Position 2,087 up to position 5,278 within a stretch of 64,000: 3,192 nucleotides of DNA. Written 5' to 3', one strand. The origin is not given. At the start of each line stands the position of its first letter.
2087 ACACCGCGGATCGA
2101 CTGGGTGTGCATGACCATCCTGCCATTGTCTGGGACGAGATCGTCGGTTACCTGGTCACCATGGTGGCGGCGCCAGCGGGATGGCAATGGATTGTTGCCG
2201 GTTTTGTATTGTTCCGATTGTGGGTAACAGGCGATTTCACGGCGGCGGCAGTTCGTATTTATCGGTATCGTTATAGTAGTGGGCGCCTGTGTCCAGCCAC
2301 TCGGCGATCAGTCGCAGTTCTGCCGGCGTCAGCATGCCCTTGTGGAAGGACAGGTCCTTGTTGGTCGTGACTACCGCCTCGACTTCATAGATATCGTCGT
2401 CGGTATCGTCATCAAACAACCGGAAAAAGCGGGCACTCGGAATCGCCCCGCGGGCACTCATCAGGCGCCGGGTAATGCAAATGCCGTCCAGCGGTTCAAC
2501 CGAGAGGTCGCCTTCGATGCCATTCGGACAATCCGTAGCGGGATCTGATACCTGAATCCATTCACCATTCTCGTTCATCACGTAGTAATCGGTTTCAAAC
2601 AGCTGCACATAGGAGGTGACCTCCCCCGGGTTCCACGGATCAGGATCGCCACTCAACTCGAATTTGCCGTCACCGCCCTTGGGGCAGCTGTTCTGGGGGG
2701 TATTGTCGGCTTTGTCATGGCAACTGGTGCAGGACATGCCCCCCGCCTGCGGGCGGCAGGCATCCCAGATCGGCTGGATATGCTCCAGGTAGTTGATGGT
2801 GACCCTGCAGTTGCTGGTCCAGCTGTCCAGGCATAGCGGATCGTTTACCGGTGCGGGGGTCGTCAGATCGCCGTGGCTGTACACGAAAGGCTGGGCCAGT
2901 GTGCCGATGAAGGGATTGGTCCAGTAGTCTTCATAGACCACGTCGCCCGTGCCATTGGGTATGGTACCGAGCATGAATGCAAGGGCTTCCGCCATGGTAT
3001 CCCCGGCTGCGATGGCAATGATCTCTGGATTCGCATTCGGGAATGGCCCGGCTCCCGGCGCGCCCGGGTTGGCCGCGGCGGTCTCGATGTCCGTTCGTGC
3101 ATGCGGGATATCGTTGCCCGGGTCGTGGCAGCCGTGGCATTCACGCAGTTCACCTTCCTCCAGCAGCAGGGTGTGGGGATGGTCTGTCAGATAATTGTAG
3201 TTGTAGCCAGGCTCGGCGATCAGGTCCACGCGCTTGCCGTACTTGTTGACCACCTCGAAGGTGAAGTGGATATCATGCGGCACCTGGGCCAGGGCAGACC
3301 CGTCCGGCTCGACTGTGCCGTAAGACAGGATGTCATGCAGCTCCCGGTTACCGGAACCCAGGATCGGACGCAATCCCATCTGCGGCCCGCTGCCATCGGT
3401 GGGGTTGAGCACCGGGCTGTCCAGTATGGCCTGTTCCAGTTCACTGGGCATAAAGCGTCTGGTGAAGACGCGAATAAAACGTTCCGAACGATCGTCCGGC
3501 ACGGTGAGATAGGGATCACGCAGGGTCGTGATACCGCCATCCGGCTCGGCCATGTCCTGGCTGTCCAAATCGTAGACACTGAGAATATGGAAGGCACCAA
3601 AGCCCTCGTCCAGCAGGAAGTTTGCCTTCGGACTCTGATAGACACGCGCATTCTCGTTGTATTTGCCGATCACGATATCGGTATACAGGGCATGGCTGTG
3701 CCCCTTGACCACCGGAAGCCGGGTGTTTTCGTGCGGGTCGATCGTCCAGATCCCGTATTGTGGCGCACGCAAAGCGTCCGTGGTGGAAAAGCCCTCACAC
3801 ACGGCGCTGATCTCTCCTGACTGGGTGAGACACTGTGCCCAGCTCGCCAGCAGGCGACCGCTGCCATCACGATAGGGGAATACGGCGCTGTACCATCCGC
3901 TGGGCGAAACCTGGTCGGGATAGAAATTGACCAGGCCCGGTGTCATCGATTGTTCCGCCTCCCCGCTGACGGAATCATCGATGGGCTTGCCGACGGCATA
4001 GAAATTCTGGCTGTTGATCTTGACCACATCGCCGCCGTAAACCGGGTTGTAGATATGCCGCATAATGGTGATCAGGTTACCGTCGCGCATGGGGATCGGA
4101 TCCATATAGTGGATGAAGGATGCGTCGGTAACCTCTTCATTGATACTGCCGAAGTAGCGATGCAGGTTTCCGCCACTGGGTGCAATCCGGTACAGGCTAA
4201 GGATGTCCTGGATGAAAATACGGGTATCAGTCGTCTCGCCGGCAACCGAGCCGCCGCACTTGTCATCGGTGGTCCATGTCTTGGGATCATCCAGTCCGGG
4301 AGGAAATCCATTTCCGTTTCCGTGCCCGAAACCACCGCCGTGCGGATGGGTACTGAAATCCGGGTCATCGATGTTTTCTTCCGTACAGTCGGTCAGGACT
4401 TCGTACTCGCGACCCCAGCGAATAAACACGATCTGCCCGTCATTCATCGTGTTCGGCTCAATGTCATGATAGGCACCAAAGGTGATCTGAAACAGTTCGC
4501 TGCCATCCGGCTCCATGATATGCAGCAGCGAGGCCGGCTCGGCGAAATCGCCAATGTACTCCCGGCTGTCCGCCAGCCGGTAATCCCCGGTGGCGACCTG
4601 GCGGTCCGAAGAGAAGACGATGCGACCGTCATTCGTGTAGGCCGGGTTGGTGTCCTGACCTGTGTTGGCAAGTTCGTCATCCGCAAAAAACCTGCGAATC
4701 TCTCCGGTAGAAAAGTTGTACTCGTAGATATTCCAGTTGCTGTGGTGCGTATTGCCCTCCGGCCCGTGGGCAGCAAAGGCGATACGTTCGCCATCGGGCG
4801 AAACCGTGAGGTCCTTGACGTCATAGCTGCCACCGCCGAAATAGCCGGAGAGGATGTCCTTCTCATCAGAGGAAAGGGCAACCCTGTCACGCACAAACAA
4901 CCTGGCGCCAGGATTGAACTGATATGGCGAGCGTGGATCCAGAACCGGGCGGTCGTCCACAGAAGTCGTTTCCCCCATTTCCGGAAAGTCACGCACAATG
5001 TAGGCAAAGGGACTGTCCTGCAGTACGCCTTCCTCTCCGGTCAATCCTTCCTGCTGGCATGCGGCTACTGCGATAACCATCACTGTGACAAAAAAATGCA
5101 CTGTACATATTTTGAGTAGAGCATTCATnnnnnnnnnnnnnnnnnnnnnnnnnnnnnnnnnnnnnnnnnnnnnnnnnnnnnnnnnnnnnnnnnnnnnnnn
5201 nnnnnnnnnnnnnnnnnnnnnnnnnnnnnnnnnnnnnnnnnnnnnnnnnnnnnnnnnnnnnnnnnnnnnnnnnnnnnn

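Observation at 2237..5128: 963-aa lipoprotein fusing a TolB-like beta-propeller to two c-type haem sites, directly downstream of tonB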

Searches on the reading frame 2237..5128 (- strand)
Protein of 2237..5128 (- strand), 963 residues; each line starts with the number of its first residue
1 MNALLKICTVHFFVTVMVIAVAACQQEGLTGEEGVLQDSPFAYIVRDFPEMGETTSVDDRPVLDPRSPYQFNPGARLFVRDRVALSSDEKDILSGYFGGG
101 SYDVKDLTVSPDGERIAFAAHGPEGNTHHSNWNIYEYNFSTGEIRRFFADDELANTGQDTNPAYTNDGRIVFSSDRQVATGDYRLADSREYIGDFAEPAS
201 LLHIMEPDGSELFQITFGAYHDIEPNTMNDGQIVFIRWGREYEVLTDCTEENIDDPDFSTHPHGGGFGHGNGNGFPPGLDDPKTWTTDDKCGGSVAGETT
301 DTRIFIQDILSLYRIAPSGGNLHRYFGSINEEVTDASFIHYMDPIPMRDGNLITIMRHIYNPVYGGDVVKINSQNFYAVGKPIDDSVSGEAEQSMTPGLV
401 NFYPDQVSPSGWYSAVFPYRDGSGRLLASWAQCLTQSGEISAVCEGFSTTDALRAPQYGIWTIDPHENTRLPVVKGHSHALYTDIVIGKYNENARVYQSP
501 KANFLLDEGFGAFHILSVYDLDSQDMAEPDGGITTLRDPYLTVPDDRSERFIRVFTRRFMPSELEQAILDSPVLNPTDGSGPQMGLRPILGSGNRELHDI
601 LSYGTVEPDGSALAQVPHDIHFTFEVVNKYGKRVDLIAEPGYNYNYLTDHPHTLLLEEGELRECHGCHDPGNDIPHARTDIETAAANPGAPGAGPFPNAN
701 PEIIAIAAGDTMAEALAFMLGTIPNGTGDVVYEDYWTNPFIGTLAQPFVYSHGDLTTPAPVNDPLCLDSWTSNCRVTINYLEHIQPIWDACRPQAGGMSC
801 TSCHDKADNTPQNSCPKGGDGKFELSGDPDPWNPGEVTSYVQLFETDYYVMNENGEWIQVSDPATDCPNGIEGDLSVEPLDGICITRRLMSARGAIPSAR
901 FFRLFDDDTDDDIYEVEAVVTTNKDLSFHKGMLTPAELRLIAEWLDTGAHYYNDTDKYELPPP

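Call 3: search_protein_families(library=pfam, proteins=[window:2237-5128:-], max_evalue=0.1)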
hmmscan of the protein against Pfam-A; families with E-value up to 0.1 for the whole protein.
window:2237-5128:- (963 aa): 2 families
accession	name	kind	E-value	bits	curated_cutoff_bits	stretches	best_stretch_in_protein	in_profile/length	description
PF07676.18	PD40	-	2e-08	34.4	20.9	1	155-181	7-32/38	WD40-like Beta Propeller Repeat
PF18582.6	HZS_alpha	-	0.006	17.5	26.6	1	597-669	39-98/98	Hydrazine synthase alpha subunit middle domain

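Call 4: search_protein_families(library=ncbifam, proteins=[window:2237-5128:-], max_evalue=0.1)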
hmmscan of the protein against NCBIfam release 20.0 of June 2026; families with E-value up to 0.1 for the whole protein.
window:2237-5128:- (963 aa): 3 families
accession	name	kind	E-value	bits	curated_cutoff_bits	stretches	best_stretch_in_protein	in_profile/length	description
TIGR02800.1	propeller_TolB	equivalog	6.8e-06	25.3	343.15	1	109-177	242-300/418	Tol-Pal system beta propeller repeat protein TolB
NF053518.1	DipepPtdsDpp5Prph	equivalog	5.6e-05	21.9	900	1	103-174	196-266/655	dipeptidyl-peptidase Dpp5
NF052339.1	hydrazine_alpha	equivalog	0.018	12.9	800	0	889-953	731-793/804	hydrazine synthase subunit alpha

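Call 7: find_homologous_proteins(query=window:2237-5128:-, max_evalue=0.001)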
Query window:2237-5128:- (963 aa): 333 proteins with E <= 0.001 among 8000 candidates; the best 120 are listed.
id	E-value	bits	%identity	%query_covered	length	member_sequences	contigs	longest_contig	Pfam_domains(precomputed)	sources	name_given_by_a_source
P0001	0.0e+0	2296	100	100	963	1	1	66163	PF07676.19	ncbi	ncbi:MAG: hypothetical protein ABFS22_00785 [Pseudomonadota bacterium]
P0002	0.0e+0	1843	80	99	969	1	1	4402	PF07676.19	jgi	jgi:hypothetical protein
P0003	0.0e+0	1843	80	100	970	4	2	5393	PF18582.7,PF07676.19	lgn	-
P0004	0.0e+0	1826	79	100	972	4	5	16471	PF07676.19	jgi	jgi:hypothetical protein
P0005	0.0e+0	1823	79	100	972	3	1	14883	PF07676.19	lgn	-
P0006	0.0e+0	1821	80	98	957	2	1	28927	PF07676.19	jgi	-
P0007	0.0e+0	1818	82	96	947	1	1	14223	PF07676.19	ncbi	ncbi:MAG: hypothetical protein ABFS24_13490 [Pseudomonadota bacterium]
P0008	0.0e+0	1814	79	100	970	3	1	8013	PF07676.19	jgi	jgi:hypothetical protein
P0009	0.0e+0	1795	81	96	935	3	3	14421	PF07676.19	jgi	jgi:hypothetical protein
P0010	0.0e+0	1794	78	100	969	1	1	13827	PF26549.1,PF07676.19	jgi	jgi:hypothetical protein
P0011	0.0e+0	1789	77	100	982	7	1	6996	PF07676.19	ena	-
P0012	0.0e+0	1789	78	98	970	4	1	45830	PF07676.19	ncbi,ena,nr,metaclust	ncbi:MAG: hypothetical protein AMJ69_03360 [Gammaproteobacteria bacterium SG8_47]|nr:MAG: hypothetic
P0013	0.0e+0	1781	77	99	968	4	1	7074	PF07676.19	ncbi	-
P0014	0.0e+0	1774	77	100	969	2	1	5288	PF26549.1,PF07676.19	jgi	jgi:hypothetical protein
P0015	0.0e+0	1765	76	99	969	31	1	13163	PF07676.19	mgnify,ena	mgnify:FL=1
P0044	0.0e+0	1473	66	100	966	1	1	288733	PF18582.7,PF07676.19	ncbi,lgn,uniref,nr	ncbi:PD40 domain-containing protein [Hahella ganghwensis]|uniref:PD40 domain-containing protein n=1 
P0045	0.0e+0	1456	63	100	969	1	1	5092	PF18582.7,PF07676.19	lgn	-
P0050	0.0e+0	1398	62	99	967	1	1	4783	PF26550.2,PF07676.19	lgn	-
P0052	0.0e+0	1386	63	98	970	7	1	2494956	PF07676.19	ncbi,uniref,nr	ncbi:hypothetical protein QQF73_02885 [Marinobacter sp. M216]|uniref:Hydrazine synthase alpha subuni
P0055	0.0e+0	1382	62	100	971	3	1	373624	PF18582.7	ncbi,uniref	ncbi:hypothetical protein [Marinobacter sp.]|uniref:hypothetical protein n=1 Tax=Marinobacter sp. Ta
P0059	0.0e+0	1370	61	100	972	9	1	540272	PF18582.7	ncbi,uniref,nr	ncbi:hypothetical protein [Marinobacter profundi]|uniref:Hydrazine synthase alpha subunit middle dom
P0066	0.0e+0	1342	61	99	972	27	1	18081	PF18582.7,PF07676.19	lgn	-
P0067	0.0e+0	1342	61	99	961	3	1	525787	PF18582.7,PF07676.19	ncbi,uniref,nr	ncbi:hypothetical protein D777_02562 [Marinobacter nitratireducens]|uniref:Hydrazine synthase alpha 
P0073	3.0e-262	891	46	96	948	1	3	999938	PF18582.7,PF07676.19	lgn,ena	-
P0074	7.1e-256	870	46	98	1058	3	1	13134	PF18582.7,PF07676.19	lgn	-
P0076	2.9e-115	405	33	67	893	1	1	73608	PF26549.1,PF18582.7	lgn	-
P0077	3.1e-114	401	30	76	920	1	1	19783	PF18582.7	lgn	-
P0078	3.7e-113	398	33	67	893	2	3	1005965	PF26549.1,PF18582.7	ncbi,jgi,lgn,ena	jgi:hydrazine synthase alpha subunit-like protein/WD40 repeat protein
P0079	4.2e-113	397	33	96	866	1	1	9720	PF18582.7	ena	-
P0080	2.4e-112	395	33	67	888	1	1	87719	PF18582.7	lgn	-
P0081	1.1e-111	393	30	96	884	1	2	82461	PF18582.7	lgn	-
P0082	1.1e-111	393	30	98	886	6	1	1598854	PF18582.7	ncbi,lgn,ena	-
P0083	4.5e-111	391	28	99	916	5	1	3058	PF18582.7,PF07676.19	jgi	jgi:hypothetical protein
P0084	5.5e-111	390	31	67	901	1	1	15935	PF26549.1,PF18582.7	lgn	-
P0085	4.9e-110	387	32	67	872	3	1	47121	PF18582.7,PF07676.19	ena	-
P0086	6.4e-110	387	31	99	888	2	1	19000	PF18582.7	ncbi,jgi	-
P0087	2.1e-108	382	29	96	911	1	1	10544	PF18582.7,PF07676.19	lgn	-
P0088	3.2e-108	381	30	76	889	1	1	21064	PF18582.7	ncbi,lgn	ncbi:MAG: hypothetical protein WDZ30_07025 [Cellvibrionaceae bacterium]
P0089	5.3e-108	381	34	67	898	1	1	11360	PF18582.7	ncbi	-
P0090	7.0e-108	380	32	67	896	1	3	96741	PF18582.7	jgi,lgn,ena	-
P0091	1.1e-106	376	30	96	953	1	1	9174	PF18582.7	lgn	-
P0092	2.4e-106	375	31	67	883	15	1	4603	PF18582.7,PF07676.19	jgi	-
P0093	1.2e-104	369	30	96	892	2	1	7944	PF18582.7,PF07676.19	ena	-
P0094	2.0e-104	369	31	76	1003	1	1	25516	PF18582.7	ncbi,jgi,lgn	ncbi:MAG: hypothetical protein ACI93R_002379 [Flavobacteriales bacterium]|jgi:hypothetical protein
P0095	1.8e-103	366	30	98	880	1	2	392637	PF18582.7,PF07676.19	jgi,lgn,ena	-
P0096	3.3e-103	365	31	67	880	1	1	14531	PF18582.7,PF07676.19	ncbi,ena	-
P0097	9.8e-102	360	31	67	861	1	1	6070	PF18582.7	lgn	-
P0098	2.3e-101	359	30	67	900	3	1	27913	PF18582.7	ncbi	-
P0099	2.4e-100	355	31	67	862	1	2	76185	PF18582.7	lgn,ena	-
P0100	1.8e-99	352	29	67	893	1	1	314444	PF18582.7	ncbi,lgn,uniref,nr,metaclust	ncbi:hypothetical protein [Aestuariibacter salexigens]|uniref:HzsA-related protein n=1 Tax=Aestuarii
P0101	1.1e-98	350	32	92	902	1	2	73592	PF18582.7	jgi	-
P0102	1.4e-98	349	29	97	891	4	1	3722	PF18582.7,PF07676.19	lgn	-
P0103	8.8e-98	347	29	77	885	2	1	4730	PF18582.7,PF07676.19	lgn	-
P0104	1.7e-97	346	30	68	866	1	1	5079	PF18582.7,PF07676.19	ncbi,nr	ncbi:MAG: PD40 domain-containing protein [Pseudomonadales bacterium]|nr:PD40 domain-containing prote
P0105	3.9e-97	345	28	76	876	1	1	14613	PF18582.7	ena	-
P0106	7.9e-97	344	30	92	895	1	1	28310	PF18582.7,PF07676.19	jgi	jgi:hypothetical protein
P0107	9.6e-97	343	29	98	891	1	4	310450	PF18582.7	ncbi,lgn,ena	-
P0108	2.2e-96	342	30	67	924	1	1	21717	PF18582.7,PF07676.19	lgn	-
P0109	3.3e-96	341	30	88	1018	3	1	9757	PF18582.7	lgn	-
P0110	6.7e-96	340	27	98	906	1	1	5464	PF18582.7,PF07676.19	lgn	-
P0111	1.2e-95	340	30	98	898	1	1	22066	PF18582.7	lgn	-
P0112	4.1e-95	338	30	99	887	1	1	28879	PF18582.7,PF07676.19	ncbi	ncbi:MAG: hypothetical protein AAGA84_01165 [Pseudomonadota bacterium]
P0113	5.5e-95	337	31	97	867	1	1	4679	PF26549.1,PF18582.7,PF07676.19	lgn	-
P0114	6.8e-95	337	29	77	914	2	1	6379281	PF18582.7,PF07676.19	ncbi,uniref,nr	ncbi:type II secretion system protein C [Oleiphilus messinensis]|uniref:Type II secretion system pro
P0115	1.1e-94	336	29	67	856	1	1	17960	PF26549.1,PF18582.7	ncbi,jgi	-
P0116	1.2e-94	336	30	76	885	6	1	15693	PF18582.7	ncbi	-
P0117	1.6e-94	336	27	85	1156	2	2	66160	PF18582.7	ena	-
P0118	2.2e-94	335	28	67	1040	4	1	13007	PF18582.7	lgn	-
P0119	2.6e-94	335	29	99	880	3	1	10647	PF18582.7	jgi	jgi:hypothetical protein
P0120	4.3e-94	334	29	93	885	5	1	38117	PF18582.7,PF07676.19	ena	-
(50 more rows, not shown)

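Call 8: search_solved_structures(query=window:2237-5128:-, max_evalue=10, show_alignments=3)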
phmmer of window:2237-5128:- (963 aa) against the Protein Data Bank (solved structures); distinct sequences matched with E-value up to 10: 0.

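Call 10: find_encoding_contigs(protein=P0044, flank=10000, max_places=2)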
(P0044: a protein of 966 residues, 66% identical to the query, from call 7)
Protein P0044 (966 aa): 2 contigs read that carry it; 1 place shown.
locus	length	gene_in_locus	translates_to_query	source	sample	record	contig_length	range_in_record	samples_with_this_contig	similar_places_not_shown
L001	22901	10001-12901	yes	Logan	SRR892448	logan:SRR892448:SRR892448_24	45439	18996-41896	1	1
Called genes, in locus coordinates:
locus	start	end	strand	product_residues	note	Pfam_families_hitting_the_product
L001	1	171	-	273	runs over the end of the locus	PF06347:SH3_4 (weak), PF08239:SH3_3, PF18348:SH3_16 (faint), PF13505:OMP_b-brl (weak)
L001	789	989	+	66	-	-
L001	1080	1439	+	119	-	-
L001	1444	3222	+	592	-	PF13174:TPR_6 (faint), PF07719:TPR_2 (faint)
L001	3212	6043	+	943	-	PF07719:TPR_2 (faint), PF00515:TPR_1 (faint), PF13181:TPR_8 (faint), PF13525:YfiO (faint), PF13174:TPR_6 (faint), PF13432:TPR_16 (faint), PF14559:TPR_19 (faint)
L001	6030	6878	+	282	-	PF14559:TPR_19 (faint), PF00515:TPR_1 (faint), PF07719:TPR_2 (faint), PF13181:TPR_8 (faint), PF13424:TPR_12 (faint), PF13428:TPR_14 (faint), PF13431:TPR_17 (faint), PF13432:TPR_16 (faint), +1 more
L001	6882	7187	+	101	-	-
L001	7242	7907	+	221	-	PF01618:MotA_ExbB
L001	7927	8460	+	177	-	PF02472:ExbD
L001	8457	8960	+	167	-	PF02472:ExbD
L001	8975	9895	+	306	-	-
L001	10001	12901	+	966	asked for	PF07676:PD40 (weak), PF18582:HZS_alpha (faint)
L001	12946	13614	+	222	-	-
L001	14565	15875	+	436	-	PF03721:UDPG_MGDP_dh_N, PF00984:UDPG_MGDP_dh, PF03720:UDPG_MGDP_dh_C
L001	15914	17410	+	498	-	PF13641:Glyco_tranf_2_3, PF13632:Glyco_trans_2_3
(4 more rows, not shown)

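Call 11: find_encoding_contigs(protein=P0100, flank=10000, max_places=2)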
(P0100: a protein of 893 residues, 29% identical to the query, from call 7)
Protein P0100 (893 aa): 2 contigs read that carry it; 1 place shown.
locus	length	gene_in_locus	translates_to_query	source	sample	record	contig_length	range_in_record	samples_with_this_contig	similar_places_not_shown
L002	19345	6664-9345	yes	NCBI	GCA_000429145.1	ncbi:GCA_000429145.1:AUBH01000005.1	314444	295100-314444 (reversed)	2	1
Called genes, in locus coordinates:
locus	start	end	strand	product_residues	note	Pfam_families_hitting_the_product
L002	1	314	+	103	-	PF00665:rve (weak), PF13683:rve_3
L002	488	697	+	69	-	-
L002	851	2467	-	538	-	-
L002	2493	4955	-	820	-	PF13385:Laminin_G_3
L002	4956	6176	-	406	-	-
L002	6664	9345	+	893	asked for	PF18582:HZS_alpha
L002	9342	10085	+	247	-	PF06347:SH3_4 (weak), PF08239:SH3_3, PF13505:OMP_b-brl (weak)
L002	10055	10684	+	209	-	PF13505:OMP_b-brl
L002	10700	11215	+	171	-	PF13728:TraF (weak), PF00578:AhpC-TSA, PF08534:Redoxin, PF00255:GSHPx (weak), PF00085:Thioredoxin, PF13098:Thioredoxin_2, PF13905:Thioredoxin_8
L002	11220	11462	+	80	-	PF14086:DUF4266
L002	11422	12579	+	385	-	PF12094:DUF3570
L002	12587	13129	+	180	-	-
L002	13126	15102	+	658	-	-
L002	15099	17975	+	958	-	PF13525:YfiO (faint), PF13174:TPR_6 (faint), PF13424:TPR_12 (faint), PF07719:TPR_2 (faint), PF13428:TPR_14 (faint), PF14559:TPR_19 (faint), PF13432:TPR_16 (weak)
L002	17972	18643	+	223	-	PF13432:TPR_16 (faint)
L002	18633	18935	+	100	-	-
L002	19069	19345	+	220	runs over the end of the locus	PF01618:MotA_ExbB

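Call 13: search_solved_structures(query=A1, max_evalue=1, show_alignments=2)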
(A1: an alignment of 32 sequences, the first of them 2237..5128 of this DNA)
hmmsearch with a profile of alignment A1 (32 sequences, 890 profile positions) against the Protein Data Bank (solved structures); distinct sequences matched with E-value up to 1: 12.
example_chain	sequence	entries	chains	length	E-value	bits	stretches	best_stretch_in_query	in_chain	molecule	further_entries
5c2v_A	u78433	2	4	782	1.2e-12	50.1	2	542-604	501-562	HYDRAZINE SYNTHASE ALPHA SUBUNIT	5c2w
6pnv_A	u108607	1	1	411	0.0069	17.8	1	214-379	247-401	Tol-Pal system protein TolB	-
7mx5_A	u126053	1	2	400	0.023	16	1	118-190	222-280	Tol-Pal system protein TolB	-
4jml_A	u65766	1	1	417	0.027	15.8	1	214-394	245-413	Protein TolB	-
3iax_A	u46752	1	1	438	0.031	15.6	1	214-394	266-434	Protein tolB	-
1c5k_A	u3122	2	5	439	0.031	15.6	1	214-394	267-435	PROTEIN (TOLB PROTEIN) | PROTEIN TOLB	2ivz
2hqs_A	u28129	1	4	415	0.07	14.4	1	214-388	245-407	Protein tolB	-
1crz_A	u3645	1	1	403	0.11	13.8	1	214-381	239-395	TOLB PROTEIN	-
2w8b_B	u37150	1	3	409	0.11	13.8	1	214-381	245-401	PROTEIN TOLB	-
2w8b_A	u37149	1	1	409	0.12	13.6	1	214-381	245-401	PROTEIN TOLB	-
7nst_E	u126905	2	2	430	0.13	13.6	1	214-381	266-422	Tol-Pal system protein TolB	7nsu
4lm8_A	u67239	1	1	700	0.3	12.4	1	691-767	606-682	Extracellular iron oxide respiratory system surface decaheme cytochrome c component MtrC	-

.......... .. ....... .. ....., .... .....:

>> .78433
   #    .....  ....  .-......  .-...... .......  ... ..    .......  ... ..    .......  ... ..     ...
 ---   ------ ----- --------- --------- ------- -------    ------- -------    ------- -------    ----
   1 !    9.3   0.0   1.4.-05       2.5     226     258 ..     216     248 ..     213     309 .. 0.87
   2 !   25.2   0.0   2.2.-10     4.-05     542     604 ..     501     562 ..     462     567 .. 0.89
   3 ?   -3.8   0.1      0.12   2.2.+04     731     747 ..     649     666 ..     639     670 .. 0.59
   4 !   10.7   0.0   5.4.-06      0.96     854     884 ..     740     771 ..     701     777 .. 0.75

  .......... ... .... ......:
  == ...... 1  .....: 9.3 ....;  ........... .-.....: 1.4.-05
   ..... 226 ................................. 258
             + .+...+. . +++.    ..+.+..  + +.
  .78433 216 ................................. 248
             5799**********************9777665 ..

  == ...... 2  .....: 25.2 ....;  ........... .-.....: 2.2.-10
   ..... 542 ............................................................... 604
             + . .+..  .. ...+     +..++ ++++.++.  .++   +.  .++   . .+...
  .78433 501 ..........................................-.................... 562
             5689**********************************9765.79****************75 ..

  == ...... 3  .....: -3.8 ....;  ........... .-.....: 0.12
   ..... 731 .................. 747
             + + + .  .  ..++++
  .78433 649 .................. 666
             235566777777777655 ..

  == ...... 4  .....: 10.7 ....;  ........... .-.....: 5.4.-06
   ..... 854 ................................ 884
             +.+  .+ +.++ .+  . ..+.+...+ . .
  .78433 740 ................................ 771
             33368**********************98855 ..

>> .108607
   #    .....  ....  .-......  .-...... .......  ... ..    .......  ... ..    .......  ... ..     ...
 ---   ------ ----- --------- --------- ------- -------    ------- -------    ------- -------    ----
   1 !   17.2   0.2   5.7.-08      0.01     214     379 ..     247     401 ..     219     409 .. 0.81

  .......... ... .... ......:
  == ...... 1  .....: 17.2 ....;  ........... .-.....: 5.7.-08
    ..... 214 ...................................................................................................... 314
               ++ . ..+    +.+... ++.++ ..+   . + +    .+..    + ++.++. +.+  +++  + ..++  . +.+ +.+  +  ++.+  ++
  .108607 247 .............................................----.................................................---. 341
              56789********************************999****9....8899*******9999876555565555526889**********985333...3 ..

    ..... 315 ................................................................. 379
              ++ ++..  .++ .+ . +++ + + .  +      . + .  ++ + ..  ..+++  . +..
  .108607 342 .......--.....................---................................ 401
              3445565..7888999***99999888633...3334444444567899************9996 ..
